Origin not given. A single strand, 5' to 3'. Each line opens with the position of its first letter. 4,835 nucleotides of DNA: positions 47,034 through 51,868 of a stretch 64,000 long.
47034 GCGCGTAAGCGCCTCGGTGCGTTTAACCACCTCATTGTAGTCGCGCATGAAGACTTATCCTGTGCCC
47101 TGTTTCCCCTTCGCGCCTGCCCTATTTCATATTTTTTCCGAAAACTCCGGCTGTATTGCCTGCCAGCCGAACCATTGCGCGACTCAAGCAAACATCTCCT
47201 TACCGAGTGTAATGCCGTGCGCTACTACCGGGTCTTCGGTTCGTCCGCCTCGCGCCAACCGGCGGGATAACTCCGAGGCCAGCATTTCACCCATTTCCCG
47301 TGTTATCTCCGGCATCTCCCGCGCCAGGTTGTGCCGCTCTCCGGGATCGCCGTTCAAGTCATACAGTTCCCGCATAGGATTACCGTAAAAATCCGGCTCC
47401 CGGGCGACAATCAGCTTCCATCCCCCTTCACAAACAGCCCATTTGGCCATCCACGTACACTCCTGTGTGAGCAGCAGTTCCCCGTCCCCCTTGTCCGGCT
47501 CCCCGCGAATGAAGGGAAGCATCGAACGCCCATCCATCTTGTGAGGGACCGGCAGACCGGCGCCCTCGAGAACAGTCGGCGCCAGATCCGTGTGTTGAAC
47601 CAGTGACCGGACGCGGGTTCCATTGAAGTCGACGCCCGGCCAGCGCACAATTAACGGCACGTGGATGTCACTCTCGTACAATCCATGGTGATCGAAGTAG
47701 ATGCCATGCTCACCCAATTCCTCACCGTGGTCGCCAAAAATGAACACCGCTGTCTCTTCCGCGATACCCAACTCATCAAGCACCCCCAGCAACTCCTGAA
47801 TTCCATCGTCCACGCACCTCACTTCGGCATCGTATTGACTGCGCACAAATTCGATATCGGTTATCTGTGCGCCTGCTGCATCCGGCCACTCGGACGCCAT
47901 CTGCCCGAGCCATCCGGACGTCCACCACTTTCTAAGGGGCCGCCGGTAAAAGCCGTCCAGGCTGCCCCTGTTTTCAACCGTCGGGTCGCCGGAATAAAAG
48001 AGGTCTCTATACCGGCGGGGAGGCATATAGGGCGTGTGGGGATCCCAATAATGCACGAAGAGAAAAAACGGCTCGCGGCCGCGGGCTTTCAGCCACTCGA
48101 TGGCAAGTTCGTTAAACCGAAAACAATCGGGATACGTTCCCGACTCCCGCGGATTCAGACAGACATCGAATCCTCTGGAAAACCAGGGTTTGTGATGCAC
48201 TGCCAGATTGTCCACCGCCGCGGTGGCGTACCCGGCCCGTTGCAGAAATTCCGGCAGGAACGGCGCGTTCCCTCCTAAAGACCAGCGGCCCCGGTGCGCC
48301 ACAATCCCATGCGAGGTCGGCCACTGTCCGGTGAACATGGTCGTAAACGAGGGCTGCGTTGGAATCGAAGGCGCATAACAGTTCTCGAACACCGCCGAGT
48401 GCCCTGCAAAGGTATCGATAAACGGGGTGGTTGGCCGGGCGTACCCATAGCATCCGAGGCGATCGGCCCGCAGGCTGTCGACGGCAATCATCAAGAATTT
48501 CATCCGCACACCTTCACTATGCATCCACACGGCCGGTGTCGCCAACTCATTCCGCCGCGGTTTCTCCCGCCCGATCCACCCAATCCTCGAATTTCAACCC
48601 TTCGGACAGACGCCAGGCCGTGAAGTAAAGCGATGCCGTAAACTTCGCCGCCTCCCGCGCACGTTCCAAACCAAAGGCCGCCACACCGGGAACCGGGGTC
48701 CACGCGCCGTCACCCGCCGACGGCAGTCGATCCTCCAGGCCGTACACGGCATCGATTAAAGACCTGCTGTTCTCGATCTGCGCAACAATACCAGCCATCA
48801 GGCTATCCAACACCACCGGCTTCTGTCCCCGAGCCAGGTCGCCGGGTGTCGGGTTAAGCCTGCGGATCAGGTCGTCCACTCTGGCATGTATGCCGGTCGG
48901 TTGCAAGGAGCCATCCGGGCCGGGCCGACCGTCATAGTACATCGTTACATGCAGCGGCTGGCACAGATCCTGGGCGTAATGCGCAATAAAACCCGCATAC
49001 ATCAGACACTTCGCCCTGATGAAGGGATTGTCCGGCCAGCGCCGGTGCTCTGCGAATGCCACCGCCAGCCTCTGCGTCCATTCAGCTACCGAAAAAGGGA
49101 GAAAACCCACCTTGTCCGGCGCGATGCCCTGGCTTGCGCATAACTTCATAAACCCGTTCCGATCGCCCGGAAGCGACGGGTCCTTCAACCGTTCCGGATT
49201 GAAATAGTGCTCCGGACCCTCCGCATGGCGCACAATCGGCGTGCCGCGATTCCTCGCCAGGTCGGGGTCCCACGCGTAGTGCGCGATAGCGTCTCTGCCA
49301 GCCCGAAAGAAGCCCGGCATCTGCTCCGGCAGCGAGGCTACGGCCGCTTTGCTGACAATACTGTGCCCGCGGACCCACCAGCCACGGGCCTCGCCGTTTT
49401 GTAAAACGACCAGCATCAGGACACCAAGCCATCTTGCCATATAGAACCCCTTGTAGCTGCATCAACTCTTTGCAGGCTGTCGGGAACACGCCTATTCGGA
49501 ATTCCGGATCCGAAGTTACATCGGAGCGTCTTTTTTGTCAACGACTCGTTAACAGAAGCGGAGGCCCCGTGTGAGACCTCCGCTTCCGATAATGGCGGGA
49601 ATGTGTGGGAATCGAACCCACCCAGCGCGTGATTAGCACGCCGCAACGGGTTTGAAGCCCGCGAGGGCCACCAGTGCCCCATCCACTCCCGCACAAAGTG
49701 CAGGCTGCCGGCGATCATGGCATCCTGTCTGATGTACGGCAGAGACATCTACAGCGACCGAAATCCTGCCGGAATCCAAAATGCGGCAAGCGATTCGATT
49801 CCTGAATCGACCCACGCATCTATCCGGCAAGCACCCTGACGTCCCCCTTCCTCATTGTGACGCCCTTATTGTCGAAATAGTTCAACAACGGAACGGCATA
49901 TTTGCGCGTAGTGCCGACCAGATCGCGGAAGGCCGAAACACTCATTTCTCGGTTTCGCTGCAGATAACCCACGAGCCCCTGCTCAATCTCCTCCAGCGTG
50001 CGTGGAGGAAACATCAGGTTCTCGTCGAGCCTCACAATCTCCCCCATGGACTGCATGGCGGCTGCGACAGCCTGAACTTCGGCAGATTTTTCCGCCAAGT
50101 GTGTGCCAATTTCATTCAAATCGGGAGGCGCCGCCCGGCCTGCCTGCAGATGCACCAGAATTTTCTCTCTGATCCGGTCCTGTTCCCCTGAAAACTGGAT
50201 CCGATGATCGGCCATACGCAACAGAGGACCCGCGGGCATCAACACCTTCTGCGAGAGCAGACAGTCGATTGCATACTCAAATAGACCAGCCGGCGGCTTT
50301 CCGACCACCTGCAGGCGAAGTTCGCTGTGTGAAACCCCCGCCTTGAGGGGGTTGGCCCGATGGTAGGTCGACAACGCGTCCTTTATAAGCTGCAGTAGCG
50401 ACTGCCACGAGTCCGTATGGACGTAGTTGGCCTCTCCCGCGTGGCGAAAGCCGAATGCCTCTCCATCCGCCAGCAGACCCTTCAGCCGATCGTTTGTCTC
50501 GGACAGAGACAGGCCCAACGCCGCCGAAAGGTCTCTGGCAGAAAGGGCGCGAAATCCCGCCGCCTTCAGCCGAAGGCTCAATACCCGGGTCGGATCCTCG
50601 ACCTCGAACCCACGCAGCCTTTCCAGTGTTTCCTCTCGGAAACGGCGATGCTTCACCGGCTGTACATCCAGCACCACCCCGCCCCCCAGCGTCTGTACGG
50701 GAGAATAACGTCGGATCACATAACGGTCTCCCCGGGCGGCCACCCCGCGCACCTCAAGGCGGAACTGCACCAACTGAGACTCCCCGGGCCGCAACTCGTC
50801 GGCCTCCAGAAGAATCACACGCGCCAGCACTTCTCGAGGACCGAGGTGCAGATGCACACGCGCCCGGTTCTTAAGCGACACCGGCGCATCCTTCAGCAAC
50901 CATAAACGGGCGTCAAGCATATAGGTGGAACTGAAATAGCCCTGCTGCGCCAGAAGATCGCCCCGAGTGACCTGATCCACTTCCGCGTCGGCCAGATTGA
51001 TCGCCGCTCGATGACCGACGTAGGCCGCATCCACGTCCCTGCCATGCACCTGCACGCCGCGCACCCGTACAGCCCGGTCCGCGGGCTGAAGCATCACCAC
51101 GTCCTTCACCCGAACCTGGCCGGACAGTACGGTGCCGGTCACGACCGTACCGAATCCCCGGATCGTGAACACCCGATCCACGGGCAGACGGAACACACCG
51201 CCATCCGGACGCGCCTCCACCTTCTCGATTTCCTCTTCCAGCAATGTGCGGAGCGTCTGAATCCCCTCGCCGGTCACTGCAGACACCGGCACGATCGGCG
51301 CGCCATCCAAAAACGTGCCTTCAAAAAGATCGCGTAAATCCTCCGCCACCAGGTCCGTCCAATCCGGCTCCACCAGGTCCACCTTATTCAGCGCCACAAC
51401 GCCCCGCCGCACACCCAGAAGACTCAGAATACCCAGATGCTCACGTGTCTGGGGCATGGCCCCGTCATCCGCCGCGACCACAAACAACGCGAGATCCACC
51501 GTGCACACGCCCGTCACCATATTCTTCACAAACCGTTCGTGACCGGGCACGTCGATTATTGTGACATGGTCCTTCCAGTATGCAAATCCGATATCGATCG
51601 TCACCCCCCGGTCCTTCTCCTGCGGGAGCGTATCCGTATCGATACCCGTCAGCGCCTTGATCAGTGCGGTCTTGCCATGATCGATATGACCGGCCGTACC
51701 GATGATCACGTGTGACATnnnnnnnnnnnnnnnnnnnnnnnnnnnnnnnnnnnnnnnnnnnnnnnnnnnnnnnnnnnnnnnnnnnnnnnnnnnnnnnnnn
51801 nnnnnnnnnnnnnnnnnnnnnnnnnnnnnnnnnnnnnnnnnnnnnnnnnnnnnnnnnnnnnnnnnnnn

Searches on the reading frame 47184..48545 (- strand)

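Call 74: search_protein_families(library=pfam, proteins=[window:47184-48545:-], max_evalue=0.00001)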
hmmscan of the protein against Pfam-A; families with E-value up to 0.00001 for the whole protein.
window:47184-48545:- (453 aa): 3 families
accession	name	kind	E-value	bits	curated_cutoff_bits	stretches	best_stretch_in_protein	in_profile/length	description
PF00884.28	Sulfatase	-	5.6e-47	160.9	25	1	17-330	3-300/301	Sulfatase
PF16347.10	SGSH_C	-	1.6e-20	74.3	29.3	1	278-423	1-149/154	N-sulphoglucosamine sulphohydrolase, C-terminal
PF01663.27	Phosphodiest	-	1.1e-13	52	23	1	18-278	2-224/342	Type I phosphodiesterase / nucleotide pyrophosphatase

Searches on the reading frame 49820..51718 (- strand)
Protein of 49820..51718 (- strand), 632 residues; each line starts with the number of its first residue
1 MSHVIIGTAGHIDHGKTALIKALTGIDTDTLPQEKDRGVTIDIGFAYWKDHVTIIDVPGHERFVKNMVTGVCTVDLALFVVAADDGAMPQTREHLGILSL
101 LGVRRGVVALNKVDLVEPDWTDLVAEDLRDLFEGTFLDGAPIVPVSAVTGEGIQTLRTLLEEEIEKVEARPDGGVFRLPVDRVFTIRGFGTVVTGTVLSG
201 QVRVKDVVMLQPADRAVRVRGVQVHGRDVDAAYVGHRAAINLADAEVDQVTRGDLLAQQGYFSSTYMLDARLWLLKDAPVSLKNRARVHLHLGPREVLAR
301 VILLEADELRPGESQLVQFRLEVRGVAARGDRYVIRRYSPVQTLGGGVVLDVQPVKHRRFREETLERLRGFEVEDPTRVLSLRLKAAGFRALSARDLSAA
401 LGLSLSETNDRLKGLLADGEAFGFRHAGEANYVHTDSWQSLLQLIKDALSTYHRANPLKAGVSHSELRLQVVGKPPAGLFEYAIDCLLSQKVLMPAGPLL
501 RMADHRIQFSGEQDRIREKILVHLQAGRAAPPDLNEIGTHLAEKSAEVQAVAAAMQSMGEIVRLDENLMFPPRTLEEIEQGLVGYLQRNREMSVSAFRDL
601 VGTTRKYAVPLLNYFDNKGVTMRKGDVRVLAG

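Call 74: search_protein_families(library=pfam, proteins=[window:49820-51718:-], max_evalue=0.00001)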
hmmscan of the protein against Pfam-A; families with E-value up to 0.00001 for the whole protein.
window:49820-51718:- (632 aa): 6 families
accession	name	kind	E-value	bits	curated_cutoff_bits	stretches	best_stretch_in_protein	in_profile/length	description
PF00009.33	GTP_EFTU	-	1.1e-37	129.9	26.5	1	2-164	2-186/188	Elongation factor Tu GTP binding domain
PF09107.17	SelB-wing_3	-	6.1e-20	70.9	23.2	1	585-630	2-47/47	Elongation factor SelB, winged helix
PF25461.1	Beta-barrel_SelB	-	3.2e-13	50.2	27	1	276-354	8-78/80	Selenocysteine-specific elongation factor, beta-barrel domain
PF03144.31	GTP_EFTU_D2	-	4.4e-11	43.5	30.3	1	190-256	1-72/73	Elongation factor Tu domain 2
PF09106.17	SelB-wing_2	-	6.5e-09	36.2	22.3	1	447-501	2-56/57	Elongation factor SelB, winged helix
PF01926.29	MMR_HSR1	-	3.7e-06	27.5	21.9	1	6-98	2-100/113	50S ribosome-binding GTPase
